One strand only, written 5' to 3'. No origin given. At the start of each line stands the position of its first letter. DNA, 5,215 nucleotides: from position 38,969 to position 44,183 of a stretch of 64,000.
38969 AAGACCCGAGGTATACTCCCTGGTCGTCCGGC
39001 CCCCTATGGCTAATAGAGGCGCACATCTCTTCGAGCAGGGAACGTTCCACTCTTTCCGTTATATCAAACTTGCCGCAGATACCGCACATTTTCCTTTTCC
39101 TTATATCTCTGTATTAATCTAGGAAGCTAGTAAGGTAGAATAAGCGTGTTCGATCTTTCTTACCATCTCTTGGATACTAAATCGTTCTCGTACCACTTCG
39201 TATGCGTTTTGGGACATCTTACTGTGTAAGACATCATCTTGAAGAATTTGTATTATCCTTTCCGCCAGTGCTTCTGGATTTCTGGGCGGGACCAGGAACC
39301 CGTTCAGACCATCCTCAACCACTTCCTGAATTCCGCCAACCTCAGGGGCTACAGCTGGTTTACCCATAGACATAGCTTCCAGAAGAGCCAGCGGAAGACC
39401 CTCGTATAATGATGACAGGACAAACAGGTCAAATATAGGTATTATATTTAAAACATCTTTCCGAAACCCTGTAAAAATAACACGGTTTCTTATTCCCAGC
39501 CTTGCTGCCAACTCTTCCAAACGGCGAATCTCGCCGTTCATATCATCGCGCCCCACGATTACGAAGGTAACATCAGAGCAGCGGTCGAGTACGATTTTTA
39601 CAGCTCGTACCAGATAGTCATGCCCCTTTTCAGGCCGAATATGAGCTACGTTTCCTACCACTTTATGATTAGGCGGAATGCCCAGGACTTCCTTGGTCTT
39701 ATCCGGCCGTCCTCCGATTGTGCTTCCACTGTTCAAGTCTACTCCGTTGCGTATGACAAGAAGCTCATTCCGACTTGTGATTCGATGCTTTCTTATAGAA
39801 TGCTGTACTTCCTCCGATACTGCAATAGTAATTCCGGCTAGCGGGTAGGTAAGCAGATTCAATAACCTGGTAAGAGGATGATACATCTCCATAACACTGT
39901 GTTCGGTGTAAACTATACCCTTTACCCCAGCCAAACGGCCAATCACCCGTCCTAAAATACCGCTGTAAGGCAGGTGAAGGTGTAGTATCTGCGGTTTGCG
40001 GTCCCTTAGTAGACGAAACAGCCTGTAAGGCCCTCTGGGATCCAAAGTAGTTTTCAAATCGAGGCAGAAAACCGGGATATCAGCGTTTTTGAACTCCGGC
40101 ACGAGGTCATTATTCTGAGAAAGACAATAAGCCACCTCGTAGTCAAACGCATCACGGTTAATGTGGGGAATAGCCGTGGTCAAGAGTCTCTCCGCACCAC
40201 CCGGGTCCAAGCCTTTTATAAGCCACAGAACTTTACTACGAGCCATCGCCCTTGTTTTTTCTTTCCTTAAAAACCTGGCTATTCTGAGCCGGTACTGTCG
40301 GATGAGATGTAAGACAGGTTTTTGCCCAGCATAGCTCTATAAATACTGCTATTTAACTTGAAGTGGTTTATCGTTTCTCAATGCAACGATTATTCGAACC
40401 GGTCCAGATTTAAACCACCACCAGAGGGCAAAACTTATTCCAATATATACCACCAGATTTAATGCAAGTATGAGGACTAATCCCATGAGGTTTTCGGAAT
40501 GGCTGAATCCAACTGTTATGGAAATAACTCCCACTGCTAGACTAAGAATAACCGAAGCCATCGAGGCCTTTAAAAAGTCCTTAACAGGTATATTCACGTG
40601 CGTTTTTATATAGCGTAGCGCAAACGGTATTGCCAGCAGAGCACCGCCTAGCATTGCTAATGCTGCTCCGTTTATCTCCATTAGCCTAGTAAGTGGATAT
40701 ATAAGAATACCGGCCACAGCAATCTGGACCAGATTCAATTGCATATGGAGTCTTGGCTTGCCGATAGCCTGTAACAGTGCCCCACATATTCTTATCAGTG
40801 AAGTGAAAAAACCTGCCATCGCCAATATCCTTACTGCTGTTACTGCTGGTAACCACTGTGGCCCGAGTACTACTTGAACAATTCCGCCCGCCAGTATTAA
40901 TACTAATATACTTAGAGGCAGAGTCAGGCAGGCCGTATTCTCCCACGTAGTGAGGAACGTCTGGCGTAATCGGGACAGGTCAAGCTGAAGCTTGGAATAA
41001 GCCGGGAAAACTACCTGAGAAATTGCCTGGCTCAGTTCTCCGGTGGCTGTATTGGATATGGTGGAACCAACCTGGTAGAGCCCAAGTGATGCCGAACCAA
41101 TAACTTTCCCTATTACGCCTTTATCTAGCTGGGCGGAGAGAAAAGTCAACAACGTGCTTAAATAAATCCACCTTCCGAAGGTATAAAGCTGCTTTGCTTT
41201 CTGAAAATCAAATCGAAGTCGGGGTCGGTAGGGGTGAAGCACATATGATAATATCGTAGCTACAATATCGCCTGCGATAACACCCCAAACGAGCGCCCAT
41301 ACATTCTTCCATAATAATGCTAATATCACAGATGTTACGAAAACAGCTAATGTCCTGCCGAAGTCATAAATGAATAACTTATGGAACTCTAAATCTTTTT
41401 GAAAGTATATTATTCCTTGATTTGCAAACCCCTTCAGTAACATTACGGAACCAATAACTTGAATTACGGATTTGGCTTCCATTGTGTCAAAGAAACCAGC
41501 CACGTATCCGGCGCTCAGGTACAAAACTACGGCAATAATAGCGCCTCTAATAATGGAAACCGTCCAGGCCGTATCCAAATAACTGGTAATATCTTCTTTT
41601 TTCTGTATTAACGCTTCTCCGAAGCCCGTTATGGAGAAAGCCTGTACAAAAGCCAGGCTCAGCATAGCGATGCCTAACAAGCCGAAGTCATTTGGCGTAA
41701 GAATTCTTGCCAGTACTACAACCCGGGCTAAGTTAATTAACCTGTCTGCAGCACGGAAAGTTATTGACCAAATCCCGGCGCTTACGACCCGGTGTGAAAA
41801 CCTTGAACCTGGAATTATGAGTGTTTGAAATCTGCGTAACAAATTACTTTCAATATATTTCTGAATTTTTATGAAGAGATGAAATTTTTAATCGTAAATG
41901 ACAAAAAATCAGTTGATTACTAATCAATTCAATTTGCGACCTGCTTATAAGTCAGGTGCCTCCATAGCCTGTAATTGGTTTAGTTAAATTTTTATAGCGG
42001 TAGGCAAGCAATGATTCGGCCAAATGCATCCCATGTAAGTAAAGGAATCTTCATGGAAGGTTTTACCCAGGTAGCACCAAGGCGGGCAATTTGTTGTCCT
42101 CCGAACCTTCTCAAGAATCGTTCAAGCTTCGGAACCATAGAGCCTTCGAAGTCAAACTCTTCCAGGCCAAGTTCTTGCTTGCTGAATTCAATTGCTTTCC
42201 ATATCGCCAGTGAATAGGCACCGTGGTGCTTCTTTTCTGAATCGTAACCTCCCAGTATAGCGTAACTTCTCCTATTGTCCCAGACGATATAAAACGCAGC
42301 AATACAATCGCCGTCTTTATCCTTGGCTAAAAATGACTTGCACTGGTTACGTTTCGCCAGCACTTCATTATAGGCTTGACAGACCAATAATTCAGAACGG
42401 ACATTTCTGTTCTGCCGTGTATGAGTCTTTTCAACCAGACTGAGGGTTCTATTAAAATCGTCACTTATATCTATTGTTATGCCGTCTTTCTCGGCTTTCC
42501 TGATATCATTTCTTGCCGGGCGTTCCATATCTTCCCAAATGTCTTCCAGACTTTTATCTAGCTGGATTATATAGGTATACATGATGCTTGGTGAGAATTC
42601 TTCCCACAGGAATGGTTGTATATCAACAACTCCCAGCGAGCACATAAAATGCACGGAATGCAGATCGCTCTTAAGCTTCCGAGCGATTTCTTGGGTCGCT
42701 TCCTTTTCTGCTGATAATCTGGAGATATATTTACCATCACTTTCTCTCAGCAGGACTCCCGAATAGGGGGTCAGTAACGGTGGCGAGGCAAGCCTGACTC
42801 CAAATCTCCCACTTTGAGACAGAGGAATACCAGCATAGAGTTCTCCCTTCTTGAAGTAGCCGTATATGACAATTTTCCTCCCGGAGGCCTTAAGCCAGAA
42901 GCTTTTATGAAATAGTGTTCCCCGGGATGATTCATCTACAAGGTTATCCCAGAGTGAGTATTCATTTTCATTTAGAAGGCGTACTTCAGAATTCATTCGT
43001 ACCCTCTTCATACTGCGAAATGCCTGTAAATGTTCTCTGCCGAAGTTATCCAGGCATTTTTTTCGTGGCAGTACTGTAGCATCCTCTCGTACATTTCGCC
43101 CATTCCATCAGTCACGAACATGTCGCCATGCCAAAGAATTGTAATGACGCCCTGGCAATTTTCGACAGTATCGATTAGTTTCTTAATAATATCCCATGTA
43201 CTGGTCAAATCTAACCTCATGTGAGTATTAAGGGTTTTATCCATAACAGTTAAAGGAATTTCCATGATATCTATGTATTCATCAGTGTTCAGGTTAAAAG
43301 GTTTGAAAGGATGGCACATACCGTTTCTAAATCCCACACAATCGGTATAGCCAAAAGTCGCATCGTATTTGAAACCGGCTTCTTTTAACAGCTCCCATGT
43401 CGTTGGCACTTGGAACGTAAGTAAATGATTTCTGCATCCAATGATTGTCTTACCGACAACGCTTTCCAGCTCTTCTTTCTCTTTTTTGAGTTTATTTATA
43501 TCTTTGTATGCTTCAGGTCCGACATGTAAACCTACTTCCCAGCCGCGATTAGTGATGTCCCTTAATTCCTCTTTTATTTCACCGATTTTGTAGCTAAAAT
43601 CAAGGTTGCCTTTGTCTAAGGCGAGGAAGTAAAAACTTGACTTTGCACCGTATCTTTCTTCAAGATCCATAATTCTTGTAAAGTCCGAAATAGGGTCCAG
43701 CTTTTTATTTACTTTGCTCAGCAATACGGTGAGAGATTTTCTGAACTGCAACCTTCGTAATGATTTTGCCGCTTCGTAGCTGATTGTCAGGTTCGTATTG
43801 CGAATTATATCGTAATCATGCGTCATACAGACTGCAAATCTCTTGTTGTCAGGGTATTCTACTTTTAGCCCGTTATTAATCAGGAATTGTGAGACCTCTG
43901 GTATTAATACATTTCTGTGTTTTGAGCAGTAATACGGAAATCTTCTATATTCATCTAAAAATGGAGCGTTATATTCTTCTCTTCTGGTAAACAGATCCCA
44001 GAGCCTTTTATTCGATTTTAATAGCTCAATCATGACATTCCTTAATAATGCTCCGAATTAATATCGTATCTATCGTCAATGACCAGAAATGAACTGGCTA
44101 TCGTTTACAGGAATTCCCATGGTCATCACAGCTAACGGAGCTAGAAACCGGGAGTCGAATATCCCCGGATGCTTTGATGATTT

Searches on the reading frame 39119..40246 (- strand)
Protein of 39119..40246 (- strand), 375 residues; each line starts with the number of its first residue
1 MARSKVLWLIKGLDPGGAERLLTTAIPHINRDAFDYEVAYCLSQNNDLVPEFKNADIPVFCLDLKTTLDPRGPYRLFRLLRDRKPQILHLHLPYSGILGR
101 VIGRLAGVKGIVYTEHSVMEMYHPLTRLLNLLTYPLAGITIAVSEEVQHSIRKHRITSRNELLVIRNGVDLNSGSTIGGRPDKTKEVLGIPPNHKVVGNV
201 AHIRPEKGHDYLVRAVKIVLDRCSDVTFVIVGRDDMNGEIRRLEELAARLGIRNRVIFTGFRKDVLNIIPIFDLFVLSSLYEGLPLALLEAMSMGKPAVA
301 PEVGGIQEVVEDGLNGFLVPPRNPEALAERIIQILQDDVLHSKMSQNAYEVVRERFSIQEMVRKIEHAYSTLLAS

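Call 23: search_protein_families(library=pfam, proteins=[window:39119-40246:-], max_evalue=0.001)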
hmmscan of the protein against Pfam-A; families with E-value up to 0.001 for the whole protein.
window:39119-40246:- (375 aa): 7 families
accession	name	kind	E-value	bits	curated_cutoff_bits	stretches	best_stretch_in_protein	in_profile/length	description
PF00534.26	Glycos_transf_1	-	4.2e-42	144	26.4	1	183-350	4-171/172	Glycosyl transferases group 1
PF13692.12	Glyco_trans_1_4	-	4.3e-40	137.7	27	1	195-337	2-142/142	Glycosyl transferases group 1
PF13439.12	Glyco_transf_4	-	2.2e-18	67.3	28.5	1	15-172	1-169/170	Glycosyltransferase Family 4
PF13579.12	Glyco_trans_4_4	-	4.7e-09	37.2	29.7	1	35-168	18-158/158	Glycosyl transferase 4-like domain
PF20706.3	GT4-conflict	-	2.3e-06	27.3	26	1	140-320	150-335/385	Family 4 Glycosyltransferase in conflict systems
PF13477.12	Glyco_trans_4_2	-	5.9e-05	23.7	23.4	1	74-125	64-118/139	Glycosyl transferase 4-like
PF13524.12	Glyco_trans_1_2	-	0.00045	20.6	25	1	281-365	60-142/144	Glycosyl transferase-like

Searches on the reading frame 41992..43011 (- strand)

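Call 23: search_protein_families(library=pfam, proteins=[window:41992-43011:-], max_evalue=0.001)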
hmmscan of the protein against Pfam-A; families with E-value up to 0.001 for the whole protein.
window:41992-43011:- (339 aa): 2 families
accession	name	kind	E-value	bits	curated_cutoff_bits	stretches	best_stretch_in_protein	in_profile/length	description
PF13480.13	Acetyltransf_6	-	9e-13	49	22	1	166-288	7-134/143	Acetyltransferase (GNAT) domain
PF02388.22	FemAB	-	5.5e-06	25.9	24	0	144-207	151-217/406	FemAB family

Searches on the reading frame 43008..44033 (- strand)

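Call 23: search_protein_families(library=pfam, proteins=[window:43008-44033:-], max_evalue=0.001)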
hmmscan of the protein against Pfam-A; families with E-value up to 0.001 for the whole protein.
window:43008-44033:- (341 aa): 0 families

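Call 36: search_protein_families(library=ncbifam, proteins=[window:43008-44033:-], max_evalue=0.05)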
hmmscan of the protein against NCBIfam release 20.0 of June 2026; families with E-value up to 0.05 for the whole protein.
window:43008-44033:- (341 aa): 2 families
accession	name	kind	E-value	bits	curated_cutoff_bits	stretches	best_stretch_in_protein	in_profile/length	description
NF053580.1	deacetylase_VimE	equivalog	1.1e-30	106.6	440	1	48-319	142-426/431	UDP-2,3-diacetamido-2,3-dideoxy-alpha-D-glucuronate deacetylase VimE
TIGR03006.1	pepcterm_polyde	equivalog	1.3e-05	24.5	276.2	1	118-266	36-181/272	XrtA system polysaccharide deacetylase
